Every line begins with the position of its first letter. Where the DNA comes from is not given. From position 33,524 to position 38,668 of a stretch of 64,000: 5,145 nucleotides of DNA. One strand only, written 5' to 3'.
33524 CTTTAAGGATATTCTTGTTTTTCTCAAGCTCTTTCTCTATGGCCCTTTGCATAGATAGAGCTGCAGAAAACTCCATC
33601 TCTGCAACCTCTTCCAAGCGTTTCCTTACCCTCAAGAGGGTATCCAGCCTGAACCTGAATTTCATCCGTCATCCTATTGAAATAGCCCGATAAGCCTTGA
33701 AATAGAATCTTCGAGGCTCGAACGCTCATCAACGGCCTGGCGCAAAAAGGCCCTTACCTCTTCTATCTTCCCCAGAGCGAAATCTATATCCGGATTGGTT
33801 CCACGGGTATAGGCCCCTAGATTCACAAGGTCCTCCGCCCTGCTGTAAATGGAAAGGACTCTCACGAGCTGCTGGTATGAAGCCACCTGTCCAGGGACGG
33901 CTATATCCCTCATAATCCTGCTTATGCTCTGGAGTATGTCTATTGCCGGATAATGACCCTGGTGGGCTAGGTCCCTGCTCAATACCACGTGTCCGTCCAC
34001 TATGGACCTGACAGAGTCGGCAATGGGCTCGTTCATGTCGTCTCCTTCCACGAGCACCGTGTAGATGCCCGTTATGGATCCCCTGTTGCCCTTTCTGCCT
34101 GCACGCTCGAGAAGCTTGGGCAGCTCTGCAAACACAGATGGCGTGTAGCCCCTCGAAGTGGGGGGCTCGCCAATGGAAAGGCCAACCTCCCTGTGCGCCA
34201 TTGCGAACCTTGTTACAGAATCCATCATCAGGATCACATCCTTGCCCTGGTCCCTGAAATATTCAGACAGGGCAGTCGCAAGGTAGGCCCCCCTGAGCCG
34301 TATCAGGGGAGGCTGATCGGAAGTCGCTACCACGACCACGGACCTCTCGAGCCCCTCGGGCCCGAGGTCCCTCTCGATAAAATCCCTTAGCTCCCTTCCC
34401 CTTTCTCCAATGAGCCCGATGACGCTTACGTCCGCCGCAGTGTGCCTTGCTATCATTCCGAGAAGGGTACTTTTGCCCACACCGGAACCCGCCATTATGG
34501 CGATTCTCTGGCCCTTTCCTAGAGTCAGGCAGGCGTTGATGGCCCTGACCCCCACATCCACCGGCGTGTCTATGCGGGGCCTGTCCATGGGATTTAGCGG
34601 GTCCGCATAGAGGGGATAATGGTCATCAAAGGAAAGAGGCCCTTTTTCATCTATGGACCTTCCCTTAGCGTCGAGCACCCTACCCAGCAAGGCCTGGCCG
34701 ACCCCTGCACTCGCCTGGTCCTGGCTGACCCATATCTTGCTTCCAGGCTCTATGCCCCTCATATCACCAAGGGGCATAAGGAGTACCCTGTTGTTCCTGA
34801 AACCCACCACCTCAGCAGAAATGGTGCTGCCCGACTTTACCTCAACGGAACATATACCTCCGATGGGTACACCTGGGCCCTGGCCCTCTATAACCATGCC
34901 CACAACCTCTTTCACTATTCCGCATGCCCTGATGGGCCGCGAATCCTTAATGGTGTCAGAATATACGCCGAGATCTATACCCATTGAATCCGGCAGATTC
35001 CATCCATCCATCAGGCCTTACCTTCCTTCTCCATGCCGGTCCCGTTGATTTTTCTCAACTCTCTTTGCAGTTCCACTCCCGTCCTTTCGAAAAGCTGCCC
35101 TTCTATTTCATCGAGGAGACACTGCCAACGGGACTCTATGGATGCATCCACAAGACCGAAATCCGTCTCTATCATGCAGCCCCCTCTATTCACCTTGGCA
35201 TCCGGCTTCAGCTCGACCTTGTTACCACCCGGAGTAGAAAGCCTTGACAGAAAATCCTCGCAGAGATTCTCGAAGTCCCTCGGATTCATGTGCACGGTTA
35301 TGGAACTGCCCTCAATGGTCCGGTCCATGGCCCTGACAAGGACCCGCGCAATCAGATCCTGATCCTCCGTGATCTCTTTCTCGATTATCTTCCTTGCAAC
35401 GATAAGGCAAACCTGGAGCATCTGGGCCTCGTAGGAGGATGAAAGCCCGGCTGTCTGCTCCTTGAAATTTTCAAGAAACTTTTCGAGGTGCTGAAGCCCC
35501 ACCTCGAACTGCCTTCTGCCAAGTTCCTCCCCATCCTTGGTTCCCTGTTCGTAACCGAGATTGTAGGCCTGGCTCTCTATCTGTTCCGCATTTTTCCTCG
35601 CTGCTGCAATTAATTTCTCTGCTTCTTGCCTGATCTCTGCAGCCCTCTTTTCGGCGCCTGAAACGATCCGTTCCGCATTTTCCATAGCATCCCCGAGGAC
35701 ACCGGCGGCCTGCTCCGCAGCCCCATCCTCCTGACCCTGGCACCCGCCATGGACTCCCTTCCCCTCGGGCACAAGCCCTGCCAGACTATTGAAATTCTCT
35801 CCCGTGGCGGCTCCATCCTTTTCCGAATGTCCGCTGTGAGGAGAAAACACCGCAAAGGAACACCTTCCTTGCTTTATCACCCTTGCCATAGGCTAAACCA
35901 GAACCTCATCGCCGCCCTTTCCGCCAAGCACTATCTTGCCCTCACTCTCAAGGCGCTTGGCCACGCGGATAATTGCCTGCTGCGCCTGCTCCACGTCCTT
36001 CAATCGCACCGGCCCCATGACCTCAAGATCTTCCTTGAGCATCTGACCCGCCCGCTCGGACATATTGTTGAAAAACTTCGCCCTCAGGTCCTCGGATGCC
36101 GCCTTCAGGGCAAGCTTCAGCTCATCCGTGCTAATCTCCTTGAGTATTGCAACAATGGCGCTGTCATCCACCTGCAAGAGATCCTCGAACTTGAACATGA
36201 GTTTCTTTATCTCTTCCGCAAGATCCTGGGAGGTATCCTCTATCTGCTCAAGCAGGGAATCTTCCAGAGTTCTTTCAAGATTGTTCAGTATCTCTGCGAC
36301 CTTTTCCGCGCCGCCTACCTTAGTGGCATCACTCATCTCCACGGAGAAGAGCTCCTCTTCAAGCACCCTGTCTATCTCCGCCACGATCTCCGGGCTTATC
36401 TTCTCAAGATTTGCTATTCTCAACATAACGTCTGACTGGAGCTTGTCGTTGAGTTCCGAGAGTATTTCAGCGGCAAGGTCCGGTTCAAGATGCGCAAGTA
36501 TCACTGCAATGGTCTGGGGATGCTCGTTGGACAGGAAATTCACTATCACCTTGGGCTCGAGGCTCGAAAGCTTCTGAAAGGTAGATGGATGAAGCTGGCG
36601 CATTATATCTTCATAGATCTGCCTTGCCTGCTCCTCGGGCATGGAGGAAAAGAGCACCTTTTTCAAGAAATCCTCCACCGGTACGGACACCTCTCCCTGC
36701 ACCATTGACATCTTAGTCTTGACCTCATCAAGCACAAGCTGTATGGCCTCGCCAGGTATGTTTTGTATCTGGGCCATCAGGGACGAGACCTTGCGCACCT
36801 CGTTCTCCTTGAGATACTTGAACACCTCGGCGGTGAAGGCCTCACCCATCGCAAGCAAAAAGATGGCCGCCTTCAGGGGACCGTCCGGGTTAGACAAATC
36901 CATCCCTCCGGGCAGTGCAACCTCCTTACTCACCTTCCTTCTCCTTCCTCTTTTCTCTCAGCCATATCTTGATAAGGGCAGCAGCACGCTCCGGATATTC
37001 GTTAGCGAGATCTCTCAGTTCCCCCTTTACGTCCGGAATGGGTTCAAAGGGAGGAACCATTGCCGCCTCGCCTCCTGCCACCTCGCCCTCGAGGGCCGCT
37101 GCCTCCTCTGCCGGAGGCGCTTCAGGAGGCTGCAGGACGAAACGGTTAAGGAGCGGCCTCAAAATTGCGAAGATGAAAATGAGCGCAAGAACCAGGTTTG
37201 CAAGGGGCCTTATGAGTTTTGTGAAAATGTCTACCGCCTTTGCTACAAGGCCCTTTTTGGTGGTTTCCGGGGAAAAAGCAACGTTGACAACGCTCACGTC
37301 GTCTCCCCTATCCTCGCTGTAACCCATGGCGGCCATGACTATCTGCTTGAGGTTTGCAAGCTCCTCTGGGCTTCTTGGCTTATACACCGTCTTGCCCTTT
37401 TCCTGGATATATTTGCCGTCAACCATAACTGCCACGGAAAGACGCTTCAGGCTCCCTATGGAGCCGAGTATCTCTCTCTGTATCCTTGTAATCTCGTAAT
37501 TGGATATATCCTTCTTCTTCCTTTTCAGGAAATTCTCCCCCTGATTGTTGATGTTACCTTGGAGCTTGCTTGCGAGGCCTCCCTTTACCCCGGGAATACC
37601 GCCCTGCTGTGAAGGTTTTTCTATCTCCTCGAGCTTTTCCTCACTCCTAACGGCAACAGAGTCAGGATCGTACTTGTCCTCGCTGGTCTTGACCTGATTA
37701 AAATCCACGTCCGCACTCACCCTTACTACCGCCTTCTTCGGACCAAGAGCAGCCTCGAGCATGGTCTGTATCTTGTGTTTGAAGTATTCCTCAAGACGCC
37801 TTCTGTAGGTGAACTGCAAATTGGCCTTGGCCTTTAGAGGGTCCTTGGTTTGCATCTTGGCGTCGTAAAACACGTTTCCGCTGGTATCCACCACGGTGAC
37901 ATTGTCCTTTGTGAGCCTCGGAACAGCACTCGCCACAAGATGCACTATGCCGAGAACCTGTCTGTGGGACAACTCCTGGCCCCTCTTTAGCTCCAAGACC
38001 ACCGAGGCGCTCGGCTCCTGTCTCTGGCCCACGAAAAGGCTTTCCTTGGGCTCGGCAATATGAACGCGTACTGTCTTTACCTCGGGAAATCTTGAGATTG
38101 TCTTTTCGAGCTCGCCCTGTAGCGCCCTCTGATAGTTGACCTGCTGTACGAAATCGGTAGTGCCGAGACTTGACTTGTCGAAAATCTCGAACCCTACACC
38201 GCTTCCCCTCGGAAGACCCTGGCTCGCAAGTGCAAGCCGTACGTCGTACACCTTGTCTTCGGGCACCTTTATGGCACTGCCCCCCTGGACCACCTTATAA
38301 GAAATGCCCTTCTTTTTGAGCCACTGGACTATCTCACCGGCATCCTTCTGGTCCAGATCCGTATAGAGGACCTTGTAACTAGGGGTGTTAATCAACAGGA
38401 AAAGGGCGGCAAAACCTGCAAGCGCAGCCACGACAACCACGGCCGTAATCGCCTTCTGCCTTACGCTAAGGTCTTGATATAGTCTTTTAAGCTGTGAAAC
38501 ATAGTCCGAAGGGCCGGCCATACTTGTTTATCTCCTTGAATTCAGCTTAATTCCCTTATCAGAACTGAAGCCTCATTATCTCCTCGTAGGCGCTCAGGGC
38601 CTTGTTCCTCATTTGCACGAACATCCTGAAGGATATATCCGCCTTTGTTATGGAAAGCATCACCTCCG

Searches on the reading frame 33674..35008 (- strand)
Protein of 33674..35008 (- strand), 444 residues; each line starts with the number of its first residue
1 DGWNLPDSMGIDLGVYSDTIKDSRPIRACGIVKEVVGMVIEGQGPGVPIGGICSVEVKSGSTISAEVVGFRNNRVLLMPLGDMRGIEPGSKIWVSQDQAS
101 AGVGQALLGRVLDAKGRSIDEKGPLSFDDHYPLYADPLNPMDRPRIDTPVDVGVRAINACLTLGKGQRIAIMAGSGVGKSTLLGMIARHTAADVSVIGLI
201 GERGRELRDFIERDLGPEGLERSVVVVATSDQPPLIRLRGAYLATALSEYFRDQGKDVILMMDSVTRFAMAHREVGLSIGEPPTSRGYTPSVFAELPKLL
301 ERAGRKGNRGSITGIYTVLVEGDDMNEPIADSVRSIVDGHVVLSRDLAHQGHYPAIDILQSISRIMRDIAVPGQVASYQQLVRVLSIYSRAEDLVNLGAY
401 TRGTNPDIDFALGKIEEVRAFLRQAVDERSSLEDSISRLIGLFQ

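Call 62: search_protein_families(library=pfam, proteins=[window:33674-35008:-], max_evalue=0.00001)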
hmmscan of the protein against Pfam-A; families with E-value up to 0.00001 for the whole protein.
window:33674-35008:- (444 aa): 3 families
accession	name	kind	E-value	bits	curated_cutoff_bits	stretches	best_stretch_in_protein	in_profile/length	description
PF00006.31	ATP-synt_ab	-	6.3e-90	300.9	29.5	1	153-363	1-213/213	ATP synthase alpha/beta family, nucleotide-binding domain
PF18269.6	T3SS_ATPase_C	-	4.1e-20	71.9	22.7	1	373-439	4-70/72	T3SS EscN ATPase C-terminal domain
PF02874.29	ATP-synt_ab_N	-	9.6e-09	36.1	20.9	1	33-92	2-65/69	ATP synthase alpha/beta family, beta-barrel domain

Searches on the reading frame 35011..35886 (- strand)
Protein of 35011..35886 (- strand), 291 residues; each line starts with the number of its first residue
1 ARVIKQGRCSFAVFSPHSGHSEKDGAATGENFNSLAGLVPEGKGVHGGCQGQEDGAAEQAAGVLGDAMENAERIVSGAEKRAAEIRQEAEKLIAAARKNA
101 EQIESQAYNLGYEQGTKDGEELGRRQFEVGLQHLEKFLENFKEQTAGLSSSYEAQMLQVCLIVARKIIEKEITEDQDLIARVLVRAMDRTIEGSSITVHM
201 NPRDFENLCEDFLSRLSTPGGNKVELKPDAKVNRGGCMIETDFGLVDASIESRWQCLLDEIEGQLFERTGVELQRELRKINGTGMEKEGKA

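Call 77: search_protein_families(library=pfam, proteins=[window:35011-35886:-], max_evalue=0.00001)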
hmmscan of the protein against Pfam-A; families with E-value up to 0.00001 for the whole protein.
window:35011-35886:- (291 aa): 1 family
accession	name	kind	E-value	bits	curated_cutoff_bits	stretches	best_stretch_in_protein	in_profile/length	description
PF02108.21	FliH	-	9.1e-26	90.7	24.1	1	132-255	5-126/128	Flagellar assembly protein FliH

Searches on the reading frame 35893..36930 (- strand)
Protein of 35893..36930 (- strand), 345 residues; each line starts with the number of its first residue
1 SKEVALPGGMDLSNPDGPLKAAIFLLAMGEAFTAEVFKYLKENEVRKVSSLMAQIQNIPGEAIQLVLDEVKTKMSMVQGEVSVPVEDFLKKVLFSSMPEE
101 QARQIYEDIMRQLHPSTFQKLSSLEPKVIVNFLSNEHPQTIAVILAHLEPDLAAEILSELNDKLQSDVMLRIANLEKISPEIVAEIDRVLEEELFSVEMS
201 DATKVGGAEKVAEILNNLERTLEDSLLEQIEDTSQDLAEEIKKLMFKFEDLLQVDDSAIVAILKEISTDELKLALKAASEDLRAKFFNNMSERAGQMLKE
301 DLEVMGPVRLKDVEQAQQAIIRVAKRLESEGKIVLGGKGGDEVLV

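Call 77: search_protein_families(library=pfam, proteins=[window:35893-36930:-], max_evalue=0.00001)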
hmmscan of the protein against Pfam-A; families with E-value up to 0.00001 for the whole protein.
window:35893-36930:- (345 aa): 4 families
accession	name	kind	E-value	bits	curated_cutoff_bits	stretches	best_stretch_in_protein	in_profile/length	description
PF01706.21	FliG_C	-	1.2e-46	157.8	23.3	1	228-335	1-108/108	FliG C-terminal domain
PF14841.11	FliG_M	-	1.4e-35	121.7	25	1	126-198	1-73/76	FliG middle domain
PF14842.11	FliG_N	-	9e-31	107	25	2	17-116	4-102/104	FliG N-terminal domain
PF03448.22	MgtE_N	-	3.8e-08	34.2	25.9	0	93-171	9-84/102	MgtE intracellular N domain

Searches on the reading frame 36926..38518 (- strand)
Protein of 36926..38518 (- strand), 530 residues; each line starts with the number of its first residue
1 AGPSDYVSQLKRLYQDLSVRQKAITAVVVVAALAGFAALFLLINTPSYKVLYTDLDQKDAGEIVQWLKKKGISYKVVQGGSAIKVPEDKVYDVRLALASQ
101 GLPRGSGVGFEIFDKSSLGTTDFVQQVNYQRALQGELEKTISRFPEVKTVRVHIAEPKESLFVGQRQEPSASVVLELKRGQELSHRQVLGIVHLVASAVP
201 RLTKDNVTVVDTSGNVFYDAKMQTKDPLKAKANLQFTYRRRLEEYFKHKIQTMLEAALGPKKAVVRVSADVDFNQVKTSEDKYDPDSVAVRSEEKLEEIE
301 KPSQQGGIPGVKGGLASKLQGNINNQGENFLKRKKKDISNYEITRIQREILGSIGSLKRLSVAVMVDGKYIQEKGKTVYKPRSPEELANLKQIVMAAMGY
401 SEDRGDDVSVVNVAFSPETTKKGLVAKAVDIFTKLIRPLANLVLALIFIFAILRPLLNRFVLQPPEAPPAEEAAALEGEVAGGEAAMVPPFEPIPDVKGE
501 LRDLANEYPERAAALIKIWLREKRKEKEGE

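Call 77: search_protein_families(library=pfam, proteins=[window:36926-38518:-], max_evalue=0.00001)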
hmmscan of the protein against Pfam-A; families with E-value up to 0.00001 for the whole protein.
window:36926-38518:- (530 aa): 2 families
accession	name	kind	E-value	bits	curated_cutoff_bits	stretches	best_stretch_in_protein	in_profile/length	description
PF01514.23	YscJ_FliF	-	1.4e-70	237.2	24.4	1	44-218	2-178/179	Secretory protein of YscJ/FliF family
PF08345.17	YscJ_FliF_C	-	1.1e-40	139.9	23.8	1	254-415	1-147/147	Flagellar M-ring protein C-terminal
